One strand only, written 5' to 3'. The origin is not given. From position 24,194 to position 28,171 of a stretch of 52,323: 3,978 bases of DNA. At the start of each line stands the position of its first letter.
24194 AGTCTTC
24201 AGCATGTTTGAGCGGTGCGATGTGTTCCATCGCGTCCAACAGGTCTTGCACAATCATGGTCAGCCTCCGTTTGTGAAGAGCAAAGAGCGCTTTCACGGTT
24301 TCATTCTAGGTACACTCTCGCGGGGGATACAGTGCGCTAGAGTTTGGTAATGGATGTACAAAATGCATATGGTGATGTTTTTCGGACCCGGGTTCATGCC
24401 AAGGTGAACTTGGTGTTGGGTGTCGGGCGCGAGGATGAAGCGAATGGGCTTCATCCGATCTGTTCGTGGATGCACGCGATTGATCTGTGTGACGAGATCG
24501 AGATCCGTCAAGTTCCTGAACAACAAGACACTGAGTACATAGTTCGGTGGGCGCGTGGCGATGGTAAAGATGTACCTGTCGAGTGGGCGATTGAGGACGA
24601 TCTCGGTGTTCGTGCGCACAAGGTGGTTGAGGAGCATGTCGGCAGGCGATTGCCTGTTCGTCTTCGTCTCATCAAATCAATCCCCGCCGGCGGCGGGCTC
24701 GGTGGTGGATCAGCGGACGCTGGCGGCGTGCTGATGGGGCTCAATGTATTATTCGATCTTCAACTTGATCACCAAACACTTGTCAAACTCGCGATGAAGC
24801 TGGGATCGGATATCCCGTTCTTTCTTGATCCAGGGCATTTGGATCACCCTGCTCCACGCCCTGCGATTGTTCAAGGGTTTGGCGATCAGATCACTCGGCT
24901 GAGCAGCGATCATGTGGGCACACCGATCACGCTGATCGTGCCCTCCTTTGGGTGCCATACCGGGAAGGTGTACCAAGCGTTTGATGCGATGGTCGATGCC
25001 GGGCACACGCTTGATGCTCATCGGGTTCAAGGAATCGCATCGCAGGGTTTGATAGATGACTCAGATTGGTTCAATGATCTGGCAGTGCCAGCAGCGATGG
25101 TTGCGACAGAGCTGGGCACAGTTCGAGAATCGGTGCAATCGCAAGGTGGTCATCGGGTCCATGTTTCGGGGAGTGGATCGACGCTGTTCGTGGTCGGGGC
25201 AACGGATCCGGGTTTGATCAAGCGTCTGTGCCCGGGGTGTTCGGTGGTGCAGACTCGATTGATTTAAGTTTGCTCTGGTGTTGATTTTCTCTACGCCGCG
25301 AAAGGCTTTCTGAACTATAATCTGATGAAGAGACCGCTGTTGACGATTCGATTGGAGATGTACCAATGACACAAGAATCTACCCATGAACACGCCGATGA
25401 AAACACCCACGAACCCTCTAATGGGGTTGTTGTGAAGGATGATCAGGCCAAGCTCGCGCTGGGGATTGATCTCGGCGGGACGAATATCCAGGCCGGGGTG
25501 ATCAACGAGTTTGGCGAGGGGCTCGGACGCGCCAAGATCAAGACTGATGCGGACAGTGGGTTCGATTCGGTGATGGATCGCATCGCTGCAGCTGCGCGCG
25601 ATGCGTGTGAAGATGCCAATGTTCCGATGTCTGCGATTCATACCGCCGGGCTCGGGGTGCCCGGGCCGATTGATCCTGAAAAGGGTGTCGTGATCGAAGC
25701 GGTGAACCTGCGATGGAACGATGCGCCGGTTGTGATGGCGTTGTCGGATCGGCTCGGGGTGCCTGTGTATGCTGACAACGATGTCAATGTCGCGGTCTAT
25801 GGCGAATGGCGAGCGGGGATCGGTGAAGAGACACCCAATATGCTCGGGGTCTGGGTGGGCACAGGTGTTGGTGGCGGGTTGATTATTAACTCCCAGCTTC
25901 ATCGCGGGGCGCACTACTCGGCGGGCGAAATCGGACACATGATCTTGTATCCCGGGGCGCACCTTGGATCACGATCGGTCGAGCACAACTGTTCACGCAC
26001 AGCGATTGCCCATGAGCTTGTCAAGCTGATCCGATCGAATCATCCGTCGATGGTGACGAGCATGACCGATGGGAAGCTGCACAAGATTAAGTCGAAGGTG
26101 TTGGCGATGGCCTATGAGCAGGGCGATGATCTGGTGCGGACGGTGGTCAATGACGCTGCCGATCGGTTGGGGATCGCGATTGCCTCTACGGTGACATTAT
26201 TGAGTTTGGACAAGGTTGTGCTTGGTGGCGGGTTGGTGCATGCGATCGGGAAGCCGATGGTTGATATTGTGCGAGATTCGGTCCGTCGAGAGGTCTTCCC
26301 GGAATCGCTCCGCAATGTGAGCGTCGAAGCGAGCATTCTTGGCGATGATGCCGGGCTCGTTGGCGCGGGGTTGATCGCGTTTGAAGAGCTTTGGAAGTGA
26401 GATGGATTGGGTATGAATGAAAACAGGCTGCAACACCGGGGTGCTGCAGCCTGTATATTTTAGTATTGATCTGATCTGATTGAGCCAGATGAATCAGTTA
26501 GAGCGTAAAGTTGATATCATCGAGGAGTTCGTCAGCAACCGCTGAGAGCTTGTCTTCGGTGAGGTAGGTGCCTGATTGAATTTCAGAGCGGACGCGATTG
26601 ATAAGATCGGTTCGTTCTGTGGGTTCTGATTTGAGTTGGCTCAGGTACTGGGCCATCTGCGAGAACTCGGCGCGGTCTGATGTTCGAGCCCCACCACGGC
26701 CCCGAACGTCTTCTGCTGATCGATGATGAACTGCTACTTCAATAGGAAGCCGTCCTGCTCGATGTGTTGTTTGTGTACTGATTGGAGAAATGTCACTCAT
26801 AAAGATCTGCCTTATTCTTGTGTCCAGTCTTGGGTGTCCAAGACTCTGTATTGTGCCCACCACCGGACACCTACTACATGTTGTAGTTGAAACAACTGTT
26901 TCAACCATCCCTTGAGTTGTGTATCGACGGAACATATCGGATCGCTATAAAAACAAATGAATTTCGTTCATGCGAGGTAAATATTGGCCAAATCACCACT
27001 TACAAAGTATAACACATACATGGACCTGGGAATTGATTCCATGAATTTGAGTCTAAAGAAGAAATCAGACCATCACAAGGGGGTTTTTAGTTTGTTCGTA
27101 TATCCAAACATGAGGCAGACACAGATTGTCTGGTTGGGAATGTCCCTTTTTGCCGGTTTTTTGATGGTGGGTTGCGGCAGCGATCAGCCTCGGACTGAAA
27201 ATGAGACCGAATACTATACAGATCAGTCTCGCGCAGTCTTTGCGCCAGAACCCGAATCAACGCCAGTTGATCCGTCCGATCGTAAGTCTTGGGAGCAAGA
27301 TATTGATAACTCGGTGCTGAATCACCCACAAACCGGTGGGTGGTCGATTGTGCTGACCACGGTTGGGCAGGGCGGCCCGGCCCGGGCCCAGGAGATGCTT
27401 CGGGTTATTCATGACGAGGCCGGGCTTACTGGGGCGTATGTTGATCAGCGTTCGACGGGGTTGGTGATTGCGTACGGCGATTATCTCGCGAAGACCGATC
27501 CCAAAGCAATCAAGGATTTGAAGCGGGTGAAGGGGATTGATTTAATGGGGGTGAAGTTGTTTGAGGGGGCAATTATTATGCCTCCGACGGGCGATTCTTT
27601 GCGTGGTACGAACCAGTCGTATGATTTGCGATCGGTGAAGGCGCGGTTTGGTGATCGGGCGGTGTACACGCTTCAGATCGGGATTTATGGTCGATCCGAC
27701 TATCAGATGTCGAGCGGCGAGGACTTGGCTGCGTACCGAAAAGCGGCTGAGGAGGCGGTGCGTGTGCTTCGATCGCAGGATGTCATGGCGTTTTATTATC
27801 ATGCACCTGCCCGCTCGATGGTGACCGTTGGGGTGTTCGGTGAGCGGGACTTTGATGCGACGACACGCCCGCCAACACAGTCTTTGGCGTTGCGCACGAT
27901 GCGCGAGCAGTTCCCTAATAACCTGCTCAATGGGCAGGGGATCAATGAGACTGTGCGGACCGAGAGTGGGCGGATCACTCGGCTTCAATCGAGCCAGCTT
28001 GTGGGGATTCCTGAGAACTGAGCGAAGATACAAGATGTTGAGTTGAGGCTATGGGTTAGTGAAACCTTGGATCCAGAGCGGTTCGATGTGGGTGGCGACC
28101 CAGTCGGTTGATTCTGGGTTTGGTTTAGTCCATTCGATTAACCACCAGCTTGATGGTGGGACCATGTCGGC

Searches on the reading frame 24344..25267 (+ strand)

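Call 8: search_protein_families(library=pfam, proteins=[window:24344-25267:+], max_evalue=0.001)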
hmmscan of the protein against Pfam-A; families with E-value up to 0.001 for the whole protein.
window:24344-25267:+ (307 aa): 1 family
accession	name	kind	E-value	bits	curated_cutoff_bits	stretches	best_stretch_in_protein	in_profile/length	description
PF00288.32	GHMP_kinases_N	-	5.6e-14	52.6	22.3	1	89-161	4-84/87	GHMP kinases N terminal domain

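Call 75: search_protein_families(library=ncbifam, proteins=[window:24344-25267:+], max_evalue=0.001)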
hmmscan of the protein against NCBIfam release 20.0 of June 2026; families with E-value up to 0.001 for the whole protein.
window:24344-25267:+ (307 aa): 9 families
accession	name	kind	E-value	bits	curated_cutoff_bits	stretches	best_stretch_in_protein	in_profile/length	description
NF002870.0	PRK03188.1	equivalog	1.6e-39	135.4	286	1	13-282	11-267/310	4-(cytidine 5'-diphospho)-2-C-methyl-D-erythritol kinase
NF011202.0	PRK14608.1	equivalog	2.8e-38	131.9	204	1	12-284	9-264/294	4-(cytidine 5'-diphospho)-2-C-methyl-D-erythritol kinase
TIGR00154.1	ispE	equivalog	2.8e-36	125.6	138.7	1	15-283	5-256/294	4-(cytidine 5'-diphospho)-2-C-methyl-D-erythritol kinase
NF011205.0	PRK14611.1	equivalog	1.5e-31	109.9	364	1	17-288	6-255/275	4-(cytidine 5'-diphospho)-2-C-methyl-D-erythritol kinase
NF003216.0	PRK04181.1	equivalog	7.4e-30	104.6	191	1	16-284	4-253/257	4-(cytidine 5'-diphospho)-2-C-methyl-D-erythritol kinase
NF004568.0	PRK05905.1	equivalog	5.7e-17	62.2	321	1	15-284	6-255/261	4-(cytidine 5'-diphospho)-2-C-methyl-D-erythritol kinase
NF011207.0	PRK14613.1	equivalog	2.1e-15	56.7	359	1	17-284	3-269/297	4-(cytidine 5'-diphospho)-2-C-methyl-D-erythritol kinase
NF002288.1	PRK01212.1-4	equivalog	1.5e-12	47.2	194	1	49-152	26-124/303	homoserine kinase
TIGR00191.1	thrB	equivalog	3.4e-09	36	168.25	1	46-185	23-150/304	homoserine kinase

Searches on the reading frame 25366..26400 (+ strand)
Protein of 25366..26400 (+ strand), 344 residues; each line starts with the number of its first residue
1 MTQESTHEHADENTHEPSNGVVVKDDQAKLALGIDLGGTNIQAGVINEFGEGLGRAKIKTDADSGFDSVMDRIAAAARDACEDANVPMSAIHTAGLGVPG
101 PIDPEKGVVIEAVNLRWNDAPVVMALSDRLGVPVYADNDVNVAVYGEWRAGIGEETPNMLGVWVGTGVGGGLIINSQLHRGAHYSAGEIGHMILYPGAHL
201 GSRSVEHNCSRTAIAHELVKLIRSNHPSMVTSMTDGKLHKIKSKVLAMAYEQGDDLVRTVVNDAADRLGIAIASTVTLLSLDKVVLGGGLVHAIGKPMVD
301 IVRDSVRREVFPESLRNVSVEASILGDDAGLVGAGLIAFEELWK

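Call 8: search_protein_families(library=pfam, proteins=[window:25366-26400:+], max_evalue=0.001)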
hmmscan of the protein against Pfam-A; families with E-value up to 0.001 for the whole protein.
window:25366-26400:+ (344 aa): 2 families
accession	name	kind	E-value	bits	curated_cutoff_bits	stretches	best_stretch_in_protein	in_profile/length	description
PF00480.26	ROK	-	9.8e-51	173.4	22.9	1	32-338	2-291/294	ROK family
PF01869.26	BcrAD_BadFG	-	0.00029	20.9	31.5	0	32-100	1-71/271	BadF/BadG/BcrA/BcrD ATPase family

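Call 75: search_protein_families(library=ncbifam, proteins=[window:25366-26400:+], max_evalue=0.001)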
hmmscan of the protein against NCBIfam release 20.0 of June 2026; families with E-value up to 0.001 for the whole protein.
window:25366-26400:+ (344 aa): 14 families
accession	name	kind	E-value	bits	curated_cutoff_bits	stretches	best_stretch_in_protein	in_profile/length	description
TIGR00744.1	ROK_glcA_fam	subfamily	1.5e-55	188.7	260.35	1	32-341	1-311/318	ROK family glucokinase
NF007251.0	PRK09698.1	equivalog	3.1e-33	115.3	253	1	27-342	4-300/304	allose kinase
NF009835.0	PRK13310.1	equivalog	1.2e-29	103.6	380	1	32-337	3-299/303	N-acetylglucosamine kinase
NF007108.0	PRK09557.1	equivalog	2.5e-26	92.7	443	1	31-335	3-297/303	fructokinase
NF047937.1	TransRegNagC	equivalog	3.9e-26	92.2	650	1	30-337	80-383/399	DNA-binding transcriptional regulator NagC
NF003461.0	PRK05082.1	subfamily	4.3e-25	88.7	283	1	31-339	3-287/291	N-acetylmannosamine kinase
NF049930.1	TransRegMlc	equivalog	1.1e-24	87.5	530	1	92-337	147-389/405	sugar metabolism global transcriptional regulator Mlc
NF042998.1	bglucokin_BglK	equivalog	2.3e-24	86.1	550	1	34-334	6-281/291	beta-glucoside kinase BglK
NF047821.1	NactlManKinNanK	equivalog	5.8e-21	75.3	450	1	31-338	3-286/288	N-acetylmannosamine kinase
NF045551.1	GK_Pyrobac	equivalog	3.1e-19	69.4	500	1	31-340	2-282/294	ATP-dependent glucokinase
NF009836.0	PRK13311.1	equivalog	4.6e-15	55.5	551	1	32-194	3-160/256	N-acetyl-D-glucosamine kinase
NF045550.1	FrctkaseScrK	equivalog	1.5e-08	34.4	400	1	95-194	59-159/293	fructokinase ScrK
NF045942.1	PolPhglucPhase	equivalog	6.5e-08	32.6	250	1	31-194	2-156/242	polyphosphate--glucose phosphotransferase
NF046058.1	NagK_SO3507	equivalog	1.5e-06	27.9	370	0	24-100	4-83/295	N-acetylglucosamine kinase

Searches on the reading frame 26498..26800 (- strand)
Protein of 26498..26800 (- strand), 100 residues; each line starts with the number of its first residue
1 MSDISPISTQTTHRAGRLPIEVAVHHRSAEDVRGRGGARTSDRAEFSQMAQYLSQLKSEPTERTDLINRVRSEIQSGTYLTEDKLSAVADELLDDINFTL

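Call 75: search_protein_families(library=ncbifam, proteins=[window:26498-26800:-], max_evalue=0.001)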
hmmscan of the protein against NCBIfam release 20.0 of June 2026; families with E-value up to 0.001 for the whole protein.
window:26498-26800:- (100 aa): 1 family
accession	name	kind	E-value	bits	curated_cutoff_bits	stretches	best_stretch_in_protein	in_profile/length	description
TIGR03824.1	FlgM_jcvi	equivalog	3e-06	27.9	40.75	1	25-95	24-96/98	flagellar biosynthesis anti-sigma factor FlgM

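Call 96: search_protein_families(library=pfam, proteins=[window:26498-26800:-], max_evalue=1)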
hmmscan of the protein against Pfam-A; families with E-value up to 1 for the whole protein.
window:26498-26800:- (100 aa): 1 family
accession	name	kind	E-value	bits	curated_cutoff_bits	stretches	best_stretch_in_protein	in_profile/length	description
PF04316.19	FlgM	-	1.3e-06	28.9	25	1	42-94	1-55/55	Anti-sigma-28 factor, FlgM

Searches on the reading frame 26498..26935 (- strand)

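Call 8: search_protein_families(library=pfam, proteins=[window:26498-26935:-], max_evalue=0.001)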
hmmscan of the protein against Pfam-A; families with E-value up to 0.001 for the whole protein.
window:26498-26935:- (145 aa): 1 family
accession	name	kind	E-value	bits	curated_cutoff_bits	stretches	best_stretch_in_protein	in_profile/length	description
PF04316.19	FlgM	-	3.1e-06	27.7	25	1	87-139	1-55/55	Anti-sigma-28 factor, FlgM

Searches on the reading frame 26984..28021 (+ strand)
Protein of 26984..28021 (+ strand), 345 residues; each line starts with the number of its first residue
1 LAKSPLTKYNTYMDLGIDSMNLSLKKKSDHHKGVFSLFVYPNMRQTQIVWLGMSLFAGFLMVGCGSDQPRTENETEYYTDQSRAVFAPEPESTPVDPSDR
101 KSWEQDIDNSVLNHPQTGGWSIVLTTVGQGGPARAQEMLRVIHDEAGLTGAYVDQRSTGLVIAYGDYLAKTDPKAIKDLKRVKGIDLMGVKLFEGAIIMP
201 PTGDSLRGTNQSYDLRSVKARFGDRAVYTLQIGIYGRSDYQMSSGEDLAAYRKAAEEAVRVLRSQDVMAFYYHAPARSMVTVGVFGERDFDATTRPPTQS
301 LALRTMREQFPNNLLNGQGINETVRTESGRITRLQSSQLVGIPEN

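Call 8: search_protein_families(library=pfam, proteins=[window:26984-28021:+], max_evalue=0.001)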
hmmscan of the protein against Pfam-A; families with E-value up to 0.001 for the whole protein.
window:26984-28021:+ (345 aa): 0 families

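Call 75: search_protein_families(library=ncbifam, proteins=[window:26984-28021:+], max_evalue=0.001)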
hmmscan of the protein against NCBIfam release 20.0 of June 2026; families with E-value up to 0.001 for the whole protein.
window:26984-28021:+ (345 aa): 0 families

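Call 96: search_protein_families(library=pfam, proteins=[window:27116-28021:+], max_evalue=1)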
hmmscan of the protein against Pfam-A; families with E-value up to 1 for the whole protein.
window:27116-28021:+ (301 aa): 1 family
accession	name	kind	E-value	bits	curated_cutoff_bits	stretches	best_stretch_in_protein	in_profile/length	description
PF18145.6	SAVED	-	0.25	11.5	26.2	1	174-239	94-161/190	SMODS-associated and fused to various effectors sensor domain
